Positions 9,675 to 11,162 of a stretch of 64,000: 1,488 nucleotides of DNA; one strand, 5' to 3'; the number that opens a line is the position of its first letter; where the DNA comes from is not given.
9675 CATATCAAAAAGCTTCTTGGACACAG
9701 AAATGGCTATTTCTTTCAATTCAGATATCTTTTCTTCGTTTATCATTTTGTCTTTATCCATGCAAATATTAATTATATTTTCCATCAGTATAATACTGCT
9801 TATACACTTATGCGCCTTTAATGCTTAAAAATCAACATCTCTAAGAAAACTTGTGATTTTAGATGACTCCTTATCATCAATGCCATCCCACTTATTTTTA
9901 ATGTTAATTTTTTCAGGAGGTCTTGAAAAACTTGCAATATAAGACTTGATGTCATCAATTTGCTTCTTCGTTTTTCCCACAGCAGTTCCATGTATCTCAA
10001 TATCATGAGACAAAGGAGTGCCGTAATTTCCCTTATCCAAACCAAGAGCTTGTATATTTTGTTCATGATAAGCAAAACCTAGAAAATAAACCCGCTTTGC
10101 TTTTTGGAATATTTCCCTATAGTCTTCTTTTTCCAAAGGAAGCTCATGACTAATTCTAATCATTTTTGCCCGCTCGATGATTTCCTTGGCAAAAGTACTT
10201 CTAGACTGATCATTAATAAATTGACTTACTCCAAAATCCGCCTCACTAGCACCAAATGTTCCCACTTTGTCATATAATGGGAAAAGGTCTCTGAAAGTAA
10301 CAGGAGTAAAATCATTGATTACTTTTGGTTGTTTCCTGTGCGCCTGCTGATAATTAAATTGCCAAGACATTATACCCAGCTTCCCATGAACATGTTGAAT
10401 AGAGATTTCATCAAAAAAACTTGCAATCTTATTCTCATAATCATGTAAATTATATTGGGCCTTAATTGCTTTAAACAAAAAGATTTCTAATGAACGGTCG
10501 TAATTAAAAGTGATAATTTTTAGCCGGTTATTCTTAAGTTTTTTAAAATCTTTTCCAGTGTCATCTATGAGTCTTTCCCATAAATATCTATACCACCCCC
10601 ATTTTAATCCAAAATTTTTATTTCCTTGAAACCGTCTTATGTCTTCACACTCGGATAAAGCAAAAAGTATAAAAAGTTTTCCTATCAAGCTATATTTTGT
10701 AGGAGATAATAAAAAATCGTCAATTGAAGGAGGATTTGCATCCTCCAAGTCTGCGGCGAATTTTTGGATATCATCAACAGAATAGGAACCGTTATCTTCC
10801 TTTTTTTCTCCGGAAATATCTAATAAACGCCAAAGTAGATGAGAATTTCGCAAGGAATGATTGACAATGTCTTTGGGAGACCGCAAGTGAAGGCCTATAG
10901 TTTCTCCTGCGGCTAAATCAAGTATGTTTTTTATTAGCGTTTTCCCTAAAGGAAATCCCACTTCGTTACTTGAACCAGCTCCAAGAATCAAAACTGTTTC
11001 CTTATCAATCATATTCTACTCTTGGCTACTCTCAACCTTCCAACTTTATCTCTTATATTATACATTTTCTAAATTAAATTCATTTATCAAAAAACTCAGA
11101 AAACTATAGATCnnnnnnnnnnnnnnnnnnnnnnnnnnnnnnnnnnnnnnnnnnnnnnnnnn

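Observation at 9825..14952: SIR2_2 protein paired with a 1279-aa Mrr-like nuclease / STAND NTPase / repeat protein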

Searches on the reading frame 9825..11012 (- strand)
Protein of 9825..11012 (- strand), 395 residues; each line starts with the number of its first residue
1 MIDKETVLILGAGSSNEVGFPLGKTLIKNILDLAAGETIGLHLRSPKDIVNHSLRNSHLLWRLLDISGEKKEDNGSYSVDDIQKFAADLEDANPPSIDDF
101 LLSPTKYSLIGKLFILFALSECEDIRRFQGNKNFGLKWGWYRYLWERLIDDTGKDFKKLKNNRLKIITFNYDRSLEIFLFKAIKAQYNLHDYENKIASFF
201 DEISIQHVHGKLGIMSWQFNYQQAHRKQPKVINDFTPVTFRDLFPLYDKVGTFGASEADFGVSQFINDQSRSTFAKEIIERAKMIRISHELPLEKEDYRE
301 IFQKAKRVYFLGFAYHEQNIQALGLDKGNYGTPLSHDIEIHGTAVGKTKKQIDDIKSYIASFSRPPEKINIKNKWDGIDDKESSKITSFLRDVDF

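Call 5: search_protein_families(library=pfam, proteins=[window:9825-11012:-], max_evalue=0.1)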
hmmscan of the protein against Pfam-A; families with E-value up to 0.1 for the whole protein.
window:9825-11012:- (395 aa): 0 families

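Call 6: search_protein_families(library=padloc, proteins=[window:9825-11012:-], max_evalue=0.1)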
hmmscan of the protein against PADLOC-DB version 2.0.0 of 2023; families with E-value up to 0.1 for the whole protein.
window:9825-11012:- (395 aa): 3 families
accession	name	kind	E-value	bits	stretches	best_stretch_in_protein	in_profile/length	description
PDLC02408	Aga_SIR2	-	0.00098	16.3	0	4-33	6-35/343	Class II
PDLC04087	SIR2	-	0.0041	14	0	159-179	128-148/343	-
PDLC04081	SIR2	-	0.031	11.5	0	6-32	19-45/345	-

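Call 8: search_protein_families(library=ncbifam, proteins=[window:9825-11012:-], max_evalue=0.1)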
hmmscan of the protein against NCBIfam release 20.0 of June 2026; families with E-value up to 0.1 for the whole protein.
window:9825-11012:- (395 aa): 0 families

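Call 9: find_homologous_proteins(query=window:9825-11012:-)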
Query window:9825-11012:- (395 aa): 570 proteins with E <= 0.001 among 5235 candidates; the best 120 are listed.
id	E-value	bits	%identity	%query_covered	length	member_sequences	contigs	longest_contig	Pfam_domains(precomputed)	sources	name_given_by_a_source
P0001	3.2e-265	897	100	100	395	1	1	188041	-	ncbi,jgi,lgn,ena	ncbi:MAG: hypothetical protein WCY09_01795 [Candidatus Omnitrophota bacterium]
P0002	6.1e-219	745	83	100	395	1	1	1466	-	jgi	jgi:hypothetical protein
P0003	4.9e-123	429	52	99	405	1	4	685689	-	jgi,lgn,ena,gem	-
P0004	3.7e-114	400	52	99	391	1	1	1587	-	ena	-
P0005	4.3e-114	400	48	99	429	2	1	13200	-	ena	-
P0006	7.2e-111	389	51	99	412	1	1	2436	-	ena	-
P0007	1.6e-110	388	48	99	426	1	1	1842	-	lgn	-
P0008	2.3e-102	361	46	99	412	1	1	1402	-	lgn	-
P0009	5.2e-100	353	47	100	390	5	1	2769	-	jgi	-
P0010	2.1e-99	351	46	99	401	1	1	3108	-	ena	-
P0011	3.1e-98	348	47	99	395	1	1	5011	-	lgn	-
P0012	1.8e-91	325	45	99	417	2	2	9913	-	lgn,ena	-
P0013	3.0e-89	318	44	99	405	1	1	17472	-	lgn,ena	-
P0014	1.7e-79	286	42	99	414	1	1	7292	-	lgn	-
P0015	3.3e-78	282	40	100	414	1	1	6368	-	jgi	jgi:hypothetical protein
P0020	4.3e-60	222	35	99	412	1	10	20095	-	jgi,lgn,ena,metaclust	metaclust:\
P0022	1.2e-59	221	37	99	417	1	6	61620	-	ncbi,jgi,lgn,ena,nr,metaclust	ncbi:MAG: hypothetical protein P9L96_04260 [Candidatus Gygaella obscura]|nr:hypothetical protein [Ca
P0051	2.4e-25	108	31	90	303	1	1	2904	PF13289.13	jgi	jgi:hypothetical protein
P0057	7.6e-25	106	29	100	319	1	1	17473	PF13289.13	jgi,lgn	jgi:hypothetical protein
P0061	9.3e-25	106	28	90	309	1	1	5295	PF13289.13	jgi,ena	-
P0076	6.0e-24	103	30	90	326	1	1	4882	PF13289.13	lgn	-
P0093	4.0e-23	100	32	81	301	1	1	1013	PF13289.13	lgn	-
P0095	4.8e-23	100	30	81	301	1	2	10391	PF13289.13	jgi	-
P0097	5.7e-23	100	32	87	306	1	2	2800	PF13289.13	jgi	-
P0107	1.7e-22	98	28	90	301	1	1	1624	PF13289.13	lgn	-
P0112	2.6e-22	98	34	54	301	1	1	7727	PF13289.13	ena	-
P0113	3.2e-22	97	31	84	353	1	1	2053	PF13289.13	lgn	-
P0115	3.4e-22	97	30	81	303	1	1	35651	PF13289.13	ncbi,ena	-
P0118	4.4e-22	97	27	82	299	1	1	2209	PF13289.13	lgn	-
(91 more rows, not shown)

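Call 13: search_solved_structures(query=A1, max_evalue=1, show_alignments=2)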
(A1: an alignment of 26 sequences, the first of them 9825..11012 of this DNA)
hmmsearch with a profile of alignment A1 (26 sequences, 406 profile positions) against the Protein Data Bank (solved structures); distinct sequences matched with E-value up to 1: 0.

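Call 14: find_related_loci(query=A1, collection=metagenome_contigs, flank=10000)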
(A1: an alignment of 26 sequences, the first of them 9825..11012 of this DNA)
Query A1 (395 aa) in metagenome_contigs; peptide patterns used: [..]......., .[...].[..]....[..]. (x = any residue, [..] = any of these).
599 stretches matched a pattern (row limit reached: there are more); 473 encode a relative of the query (tblastn E <= 1e-3); the best 80 are kept; 80 distinct loci.
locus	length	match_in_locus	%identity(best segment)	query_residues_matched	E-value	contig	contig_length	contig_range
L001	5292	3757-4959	45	1-393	3e-98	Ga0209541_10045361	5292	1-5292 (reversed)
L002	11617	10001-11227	39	4-394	3e-74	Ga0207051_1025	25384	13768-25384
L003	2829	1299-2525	37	1-393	2e-70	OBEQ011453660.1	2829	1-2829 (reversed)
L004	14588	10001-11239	37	1-393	7e-66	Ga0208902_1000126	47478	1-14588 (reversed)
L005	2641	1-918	34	100-393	4e-45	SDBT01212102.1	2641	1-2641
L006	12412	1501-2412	31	1-380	4e-38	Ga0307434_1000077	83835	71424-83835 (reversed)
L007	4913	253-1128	31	1-374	3e-37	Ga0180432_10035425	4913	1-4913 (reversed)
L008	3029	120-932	34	1-354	3e-37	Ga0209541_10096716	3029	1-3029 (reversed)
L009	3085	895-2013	29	1-368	7e-36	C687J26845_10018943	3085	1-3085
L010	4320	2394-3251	29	1-360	1e-35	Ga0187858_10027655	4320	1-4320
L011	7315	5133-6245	28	1-393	3e-35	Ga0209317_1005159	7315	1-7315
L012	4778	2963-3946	31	1-369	3e-35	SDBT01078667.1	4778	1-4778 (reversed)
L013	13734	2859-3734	32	1-352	6e-34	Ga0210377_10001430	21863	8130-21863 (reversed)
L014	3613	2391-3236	29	1-356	3e-33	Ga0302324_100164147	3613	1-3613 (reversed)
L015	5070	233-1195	32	1-356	8e-33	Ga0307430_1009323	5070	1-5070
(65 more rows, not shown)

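Call 19: search_protein_families(library=pfam, proteins=[L001:1755-3764:+, L002:7596-9992:+, L002:7252-7599:+, L002:5857-7167:+, L004:9358-9894:+, L004:11431-12420:+, L004:12417-13709:+, L004:8809-9174:+], max_evalue=0.01)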
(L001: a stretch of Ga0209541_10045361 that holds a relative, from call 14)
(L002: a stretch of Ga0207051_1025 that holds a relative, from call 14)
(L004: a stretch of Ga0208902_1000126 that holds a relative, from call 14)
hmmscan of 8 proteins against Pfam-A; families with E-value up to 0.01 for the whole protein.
L001:1755-3764:+ (669 aa): 4 families
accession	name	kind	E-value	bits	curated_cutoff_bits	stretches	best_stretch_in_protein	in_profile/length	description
PF02384.22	N6_Mtase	-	1.3e-63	215.6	20.4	1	156-455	6-282/311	N-6 DNA Methylase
PF12161.14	HsdM_N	-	1.3e-28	100.8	24.5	1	9-141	2-135/135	HsdM N-terminal domain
PF05175.20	MTS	-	0.00066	19.8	23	1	205-295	31-113/170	Methyltransferase small domain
PF14008.11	Metallophos_C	-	0.0066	17.5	23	0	448-484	21-58/63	Iron/zinc purple acid phosphatase-like protein C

L002:7596-9992:+ (798 aa): 13 families
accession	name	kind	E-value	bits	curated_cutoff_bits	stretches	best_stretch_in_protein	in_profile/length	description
PF09848.15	SLFN-g3_helicase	-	3.2e-105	352.8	24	1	261-606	1-354/354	Schlafen group 3, DNA/RNA helicase domain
PF00717.28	Peptidase_S24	-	1.7e-10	41.1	23.3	1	678-789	19-111/116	Peptidase S24-like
PF04851.21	ResIII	-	2.5e-05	24.7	22.5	1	326-368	116-152/164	Type III restriction enzyme, res subunit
PF13401.12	AAA_22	-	0.00034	21.4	27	1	260-365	4-107/130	AAA domain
PF20720.3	nSTAND3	-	0.00037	20.7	27.2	1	259-295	15-51/155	Novel STAND NTPase 3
PF13086.12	AAA_11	-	0.00054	20.3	27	0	258-293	14-45/257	AAA domain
PF06745.19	ATPase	-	0.00065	19.6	26.6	1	256-309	14-68/231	KaiC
PF00270.35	DEAD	-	0.0013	18.9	26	0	331-365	114-145/167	DEAD/DEAH box helicase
PF07088.17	GvpD_P-loop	-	0.0016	18.8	24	1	262-321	11-71/189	GvpD gas vesicle protein, P-loop domain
PF13245.12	AAA_19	-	0.0033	18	25.1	1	259-348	9-103/134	AAA domain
PF13604.12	AAA_30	-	0.0033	17.6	27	1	258-349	15-102/191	AAA domain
PF00004.35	AAA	-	0.0036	18.2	21.2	0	265-369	2-95/131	ATPase family associated with various cellular activities (AAA)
PF25199.1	nSTAND_NTPase5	-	0.009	16.3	34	0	254-303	34-84/145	Novel STAND NTPase 5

L002:7252-7599:+ (115 aa): 2 families
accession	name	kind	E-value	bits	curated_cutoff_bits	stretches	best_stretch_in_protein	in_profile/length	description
PF12643.12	MazG-like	-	4.1e-17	62.6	27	1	32-115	2-85/85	MazG-like family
PF03819.22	MazG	-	0.00018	22.1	22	1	26-97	3-67/74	MazG nucleotide pyrophosphohydrolase domain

L002:5857-7167:+ (436 aa): 30 families (the best 25 are shown)
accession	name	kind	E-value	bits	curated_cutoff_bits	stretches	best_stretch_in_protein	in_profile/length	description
PF00515.34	TPR_1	-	6.8e-80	260.3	27.8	9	141-173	1-33/34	Tetratricopeptide repeat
PF07719.23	TPR_2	-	4.5e-64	207.8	27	9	141-172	1-32/34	Tetratricopeptide repeat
PF13181.12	TPR_8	-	4.4e-54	176.5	25.7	7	143-173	3-33/34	Tetratricopeptide repeat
PF13414.12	TPR_11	-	1.1e-51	172.7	26.8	7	42-81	3-42/42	TPR repeat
PF13431.12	TPR_17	-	1.2e-40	134.8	24.4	4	232-265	1-34/34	Tetratricopeptide repeat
PF13432.12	TPR_16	-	4.5e-38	129.7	32.7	6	37-100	1-64/65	Tetratricopeptide repeat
PF13424.12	TPR_12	-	1.1e-33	115.7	30.1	3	103-170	5-74/77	Tetratricopeptide repeat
PF13174.12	TPR_6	-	7.2e-26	89.5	26.3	3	211-242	1-32/33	Tetratricopeptide repeat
PF13371.12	TPR_9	-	5.7e-23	81.2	35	1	43-100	5-62/73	Tetratricopeptide repeat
PF13428.12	TPR_14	-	1e-22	78.7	23.5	0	210-251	1-42/44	Tetratricopeptide repeat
PF14559.12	TPR_19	-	1.8e-22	79.9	25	3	45-99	3-57/68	Tetratricopeptide repeat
PF10516.15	SHNi-TPR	-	4.4e-16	58.5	21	1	112-134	12-34/38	SHNi-TPR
PF23914.1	TPR_CcmH_CycH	-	8.1e-13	48.9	42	1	182-271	56-148/158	Cytochrome c-type biogenesis protein H TPR domain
PF25575.1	TPR_BSK1_C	-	7.2e-12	45.7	42.2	0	113-171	54-107/118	Serine/threonine-protein kinase BSK1-like, TPR repeats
PF24575.1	TPR_Slam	-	9.1e-12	45.8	35.2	0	141-173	47-79/104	Surface lipoprotein assembly modifier, N-terminal TPR repeats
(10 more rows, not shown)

L004:9358-9894:+ (178 aa): 0 families

L004:11431-12420:+ (329 aa): 0 families

L004:12417-13709:+ (430 aa): 4 families
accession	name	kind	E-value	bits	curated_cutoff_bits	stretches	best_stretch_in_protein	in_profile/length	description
PF12706.13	Lactamase_B_2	-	4.3e-16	59.6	27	1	72-202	28-166/200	Beta-lactamase superfamily domain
PF13483.12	Lactamase_B_3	-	5e-09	36.8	24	1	12-172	5-111/160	Beta-lactamase superfamily domain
PF07521.17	RMMBL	-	1.2e-06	28.9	21.6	1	372-406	5-40/63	Zn-dependent metallo-hydrolase RNA specificity domain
PF00753.33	Lactamase_B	-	0.00046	20.6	22.7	1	16-92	8-61/196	Metallo-beta-lactamase superfamily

L004:8809-9174:+ (121 aa): 0 families

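Call 33: find_encoding_contigs(protein=P0003, flank=8000, max_places=3)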
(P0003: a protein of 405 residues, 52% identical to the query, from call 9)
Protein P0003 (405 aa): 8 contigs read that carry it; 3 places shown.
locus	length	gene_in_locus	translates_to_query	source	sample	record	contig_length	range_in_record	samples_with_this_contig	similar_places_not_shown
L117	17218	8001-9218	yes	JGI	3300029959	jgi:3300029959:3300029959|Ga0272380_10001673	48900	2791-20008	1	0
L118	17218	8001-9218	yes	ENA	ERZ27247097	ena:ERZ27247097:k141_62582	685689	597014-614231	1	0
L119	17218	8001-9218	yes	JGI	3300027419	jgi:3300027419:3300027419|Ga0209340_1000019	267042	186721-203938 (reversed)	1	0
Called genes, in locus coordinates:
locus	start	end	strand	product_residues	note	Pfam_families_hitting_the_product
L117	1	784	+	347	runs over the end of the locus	PF01855:POR_N, PF17147:PFOR_II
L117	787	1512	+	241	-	PF02775:TPP_enzyme_C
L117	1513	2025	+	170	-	PF01558:POR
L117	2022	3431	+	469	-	PF00749:tRNA-synt_1c, PF19269:Anticodon_2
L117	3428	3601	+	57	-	-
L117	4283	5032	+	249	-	PF08878:HamA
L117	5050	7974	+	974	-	PF04851:ResIII, PF00270:DEAD, PF00271:Helicase_C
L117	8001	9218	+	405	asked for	-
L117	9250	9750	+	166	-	-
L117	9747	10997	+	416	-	-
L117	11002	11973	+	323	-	-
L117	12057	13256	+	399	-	PF13483:Lactamase_B_3 (faint), PF12706:Lactamase_B_2, PF07521:RMMBL (weak)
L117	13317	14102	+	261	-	-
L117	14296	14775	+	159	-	PF03167:UDG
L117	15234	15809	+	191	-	PF03358:FMN_red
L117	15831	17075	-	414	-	PF05977:MFS_3, PF07690:MFS_1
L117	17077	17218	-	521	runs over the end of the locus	PF13520:AA_permease_2, PF00324:AA_permease, PF13906:AA_permease_C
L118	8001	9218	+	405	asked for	-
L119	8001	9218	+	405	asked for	-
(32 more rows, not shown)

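Call 35: find_encoding_contigs(protein=P0005, flank=7000, max_places=2)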
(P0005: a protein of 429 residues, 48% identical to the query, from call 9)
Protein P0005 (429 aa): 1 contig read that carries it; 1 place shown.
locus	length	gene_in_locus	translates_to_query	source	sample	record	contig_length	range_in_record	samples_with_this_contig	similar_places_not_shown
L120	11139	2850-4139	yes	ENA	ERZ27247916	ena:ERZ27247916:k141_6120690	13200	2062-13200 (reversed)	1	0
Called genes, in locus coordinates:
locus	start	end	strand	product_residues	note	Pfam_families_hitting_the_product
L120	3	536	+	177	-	?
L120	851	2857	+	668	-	PF12161:HsdM_N, PF02384:N6_Mtase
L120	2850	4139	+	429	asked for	-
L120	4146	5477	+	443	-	PF01420:Methylase_S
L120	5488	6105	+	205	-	-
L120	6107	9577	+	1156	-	PF04313:HSDR_N, PF00270:DEAD, PF04851:ResIII, PF18766:SWI2_SNF2, PF22679:T1R_D3-like, PF00717:Peptidase_S24 (weak)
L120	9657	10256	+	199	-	-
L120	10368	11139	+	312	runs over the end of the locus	-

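Call 36: find_encoding_contigs(protein=P0013, flank=7000, max_places=2)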
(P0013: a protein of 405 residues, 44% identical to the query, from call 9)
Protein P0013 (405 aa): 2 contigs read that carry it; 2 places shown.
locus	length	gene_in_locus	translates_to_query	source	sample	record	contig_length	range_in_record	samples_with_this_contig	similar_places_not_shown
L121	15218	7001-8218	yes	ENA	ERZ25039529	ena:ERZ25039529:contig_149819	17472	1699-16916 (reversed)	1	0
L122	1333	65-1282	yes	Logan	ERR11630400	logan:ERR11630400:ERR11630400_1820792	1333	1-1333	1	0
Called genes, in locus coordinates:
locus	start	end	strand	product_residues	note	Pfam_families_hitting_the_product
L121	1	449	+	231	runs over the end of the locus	PF13643:DUF4145 (weak)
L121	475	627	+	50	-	-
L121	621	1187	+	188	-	-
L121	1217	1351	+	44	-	-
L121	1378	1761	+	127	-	-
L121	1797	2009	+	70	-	-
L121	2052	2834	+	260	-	-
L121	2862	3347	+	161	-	-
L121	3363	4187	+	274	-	-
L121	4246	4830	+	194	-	-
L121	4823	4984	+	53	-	-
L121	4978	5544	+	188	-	-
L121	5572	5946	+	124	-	-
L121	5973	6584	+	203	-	-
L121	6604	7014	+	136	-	PF07719:TPR_2 (weak), PF13414:TPR_11, PF13432:TPR_16, PF13431:TPR_17 (weak), PF13371:TPR_9, PF00515:TPR_1, PF07719:TPR_2, PF13414:TPR_11, +8 more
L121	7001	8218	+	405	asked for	-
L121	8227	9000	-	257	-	PF00589:Phage_integrase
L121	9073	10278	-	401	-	PF13173:AAA_14, PF13635:DUF4143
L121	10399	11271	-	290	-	-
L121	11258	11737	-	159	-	-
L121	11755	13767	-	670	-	PF08751:TrwC, PF13245:AAA_19, PF13604:AAA_30, PF25199:nSTAND_NTPase5 (weak), PF22232:TraI_hel_assoc_N (weak)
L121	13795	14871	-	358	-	PF10412:TrwB_AAD_bind, PF02534:T4SS-DNA_transf, PF12696:TraG-D_C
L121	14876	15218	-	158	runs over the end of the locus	PF10412:TrwB_AAD_bind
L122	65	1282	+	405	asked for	-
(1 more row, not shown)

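Call 37: find_encoding_contigs(protein=P0022, flank=7000, max_places=2)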
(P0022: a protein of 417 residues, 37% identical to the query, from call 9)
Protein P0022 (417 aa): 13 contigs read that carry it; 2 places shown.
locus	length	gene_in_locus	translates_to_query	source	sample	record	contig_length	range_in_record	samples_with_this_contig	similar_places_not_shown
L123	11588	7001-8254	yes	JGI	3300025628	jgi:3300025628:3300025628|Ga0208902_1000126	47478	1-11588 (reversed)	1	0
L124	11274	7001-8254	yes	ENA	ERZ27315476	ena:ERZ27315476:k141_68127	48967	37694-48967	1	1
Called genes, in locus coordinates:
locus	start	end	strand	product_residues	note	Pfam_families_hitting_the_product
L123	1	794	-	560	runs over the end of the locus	PF06068:TIP49 (weak), PF00004:AAA, PF07724:AAA_2 (faint), PF07728:AAA_5 (weak), PF17862:AAA_lid_3 (weak), PF01434:Peptidase_M41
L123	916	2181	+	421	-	PF03952:Enolase_N, PF00113:Enolase_C, PF13378:MR_MLE_C (weak)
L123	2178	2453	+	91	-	PF04977:DivIC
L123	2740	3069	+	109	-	-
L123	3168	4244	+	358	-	-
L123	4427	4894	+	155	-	-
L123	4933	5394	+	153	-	PF03734:YkuD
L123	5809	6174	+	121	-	-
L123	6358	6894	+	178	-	-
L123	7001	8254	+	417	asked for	-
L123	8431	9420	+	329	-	-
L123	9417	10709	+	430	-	PF13483:Lactamase_B_3 (weak), PF12706:Lactamase_B_2, PF23023:Anti-Pycsar_Apyc1 (faint), PF07521:RMMBL (weak)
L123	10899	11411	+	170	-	PF08308:PEGA (weak)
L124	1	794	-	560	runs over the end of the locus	PF06068:TIP49 (weak), PF00004:AAA, PF07724:AAA_2 (faint), PF07728:AAA_5 (weak), PF17862:AAA_lid_3 (weak), PF01434:Peptidase_M41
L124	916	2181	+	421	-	PF03952:Enolase_N, PF00113:Enolase_C, PF13378:MR_MLE_C (weak)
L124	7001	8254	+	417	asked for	-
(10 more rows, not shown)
